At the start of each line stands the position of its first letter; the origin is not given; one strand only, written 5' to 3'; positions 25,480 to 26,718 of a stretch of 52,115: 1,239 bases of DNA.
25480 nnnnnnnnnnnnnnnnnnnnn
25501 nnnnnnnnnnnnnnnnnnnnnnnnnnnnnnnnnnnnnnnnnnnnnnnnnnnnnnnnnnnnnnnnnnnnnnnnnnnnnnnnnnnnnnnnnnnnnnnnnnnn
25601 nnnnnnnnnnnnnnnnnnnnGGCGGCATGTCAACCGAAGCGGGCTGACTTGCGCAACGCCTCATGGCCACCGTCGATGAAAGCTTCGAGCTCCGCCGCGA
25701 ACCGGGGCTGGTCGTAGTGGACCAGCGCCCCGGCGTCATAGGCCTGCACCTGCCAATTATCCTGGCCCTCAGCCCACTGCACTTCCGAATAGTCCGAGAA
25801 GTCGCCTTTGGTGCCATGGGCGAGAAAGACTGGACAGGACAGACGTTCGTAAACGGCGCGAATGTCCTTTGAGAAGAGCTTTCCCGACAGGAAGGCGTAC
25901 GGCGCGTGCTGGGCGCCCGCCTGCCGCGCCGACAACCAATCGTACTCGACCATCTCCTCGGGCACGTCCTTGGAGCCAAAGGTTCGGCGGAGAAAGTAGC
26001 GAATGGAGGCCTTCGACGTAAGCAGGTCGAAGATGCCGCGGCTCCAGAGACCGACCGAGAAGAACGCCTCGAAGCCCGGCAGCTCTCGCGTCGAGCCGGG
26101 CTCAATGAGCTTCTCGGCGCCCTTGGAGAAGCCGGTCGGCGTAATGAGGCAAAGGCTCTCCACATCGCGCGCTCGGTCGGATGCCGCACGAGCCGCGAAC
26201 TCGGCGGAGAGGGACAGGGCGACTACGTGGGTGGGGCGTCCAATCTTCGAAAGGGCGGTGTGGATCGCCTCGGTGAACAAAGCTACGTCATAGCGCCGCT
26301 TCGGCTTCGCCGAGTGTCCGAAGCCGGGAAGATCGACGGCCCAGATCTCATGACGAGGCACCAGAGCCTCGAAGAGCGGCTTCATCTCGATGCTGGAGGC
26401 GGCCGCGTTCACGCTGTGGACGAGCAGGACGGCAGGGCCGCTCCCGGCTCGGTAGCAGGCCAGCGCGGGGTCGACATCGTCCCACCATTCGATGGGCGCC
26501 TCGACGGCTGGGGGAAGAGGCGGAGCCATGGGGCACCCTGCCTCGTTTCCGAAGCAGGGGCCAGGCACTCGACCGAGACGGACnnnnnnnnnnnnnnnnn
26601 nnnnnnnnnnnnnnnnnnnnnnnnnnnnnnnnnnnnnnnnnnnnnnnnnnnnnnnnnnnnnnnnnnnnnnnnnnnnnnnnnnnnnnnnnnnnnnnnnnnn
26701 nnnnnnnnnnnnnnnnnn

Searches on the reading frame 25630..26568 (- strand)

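Call 3: search_protein_families(library=pfam, proteins=[window:25630-26568:-], max_evalue=0.01)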
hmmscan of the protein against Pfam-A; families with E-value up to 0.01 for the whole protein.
window:25630-26568:- (312 aa): 2 families
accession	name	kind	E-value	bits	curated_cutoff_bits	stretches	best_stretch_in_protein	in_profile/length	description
PF12697.13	Abhydrolase_6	-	9.3e-13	49.8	26.3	1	47-292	1-215/217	Alpha/beta hydrolase family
PF00561.26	Abhydrolase_1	-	2.1e-08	34.6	25.8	1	45-257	1-212/245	alpha/beta hydrolase fold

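Call 4: search_protein_families(library=ncbifam, proteins=[window:25630-26568:-], max_evalue=0.01)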
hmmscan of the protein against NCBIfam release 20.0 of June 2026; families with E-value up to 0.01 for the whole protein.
window:25630-26568:- (312 aa): 10 families
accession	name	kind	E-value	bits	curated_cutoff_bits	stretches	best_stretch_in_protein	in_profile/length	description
NF011457.0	PRK14875.1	equivalog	1.2e-14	54.1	307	1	40-149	126-236/372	acetoin dehydrogenase dihydrolipoyllysine-residue acetyltransferase subunit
NF045632.1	hydroxlase_HsaD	equivalog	6.2e-09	35.2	400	1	38-222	26-204/290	4,5:9,10-diseco-3-hydroxy-5,9,17-trioxoandrosta-1(10),2-diene-4-oate hydrolase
NF050089.1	i_nPHAscl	equivalog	9.2e-09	34.8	300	1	41-146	15-119/288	intracellular short-chain-length polyhydroxyalkanoate depolymerase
TIGR01738.1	bioH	equivalog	5.5e-08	32.7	206.95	1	44-144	3-98/245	pimeloyl-ACP methyl ester esterase BioH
NF051488.1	bifunc_PcaDC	exception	2e-07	30.5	390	1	44-143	12-110/375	bifunctional 3-oxoadipate enol-lactonase/4-carboxymuconolactone decarboxylase PcaDC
TIGR03056.1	bchO_mg_che_rel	equivalog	7.4e-07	28.4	172.55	1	42-132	26-116/278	alpha/beta fold hydrolase BchO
NF004514.1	PRK05855.1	equivalog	0.0018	17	455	1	30-117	8-97/578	SDR family oxidoreductase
NF002938.0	PRK03592.1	equivalog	0.0046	16.3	241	1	35-96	21-80/298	haloalkane dehalogenase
TIGR03695.1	menH_SHCHC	equivalog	0.0051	16.3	208.55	0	58-142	14-102/252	2-succinyl-6-hydroxy-2,4-cyclohexadiene-1-carboxylate synthase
TIGR02427.1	protocat_pcaD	equivalog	0.0093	15.4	255.85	0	62-142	29-110/251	3-oxoadipate enol-lactonase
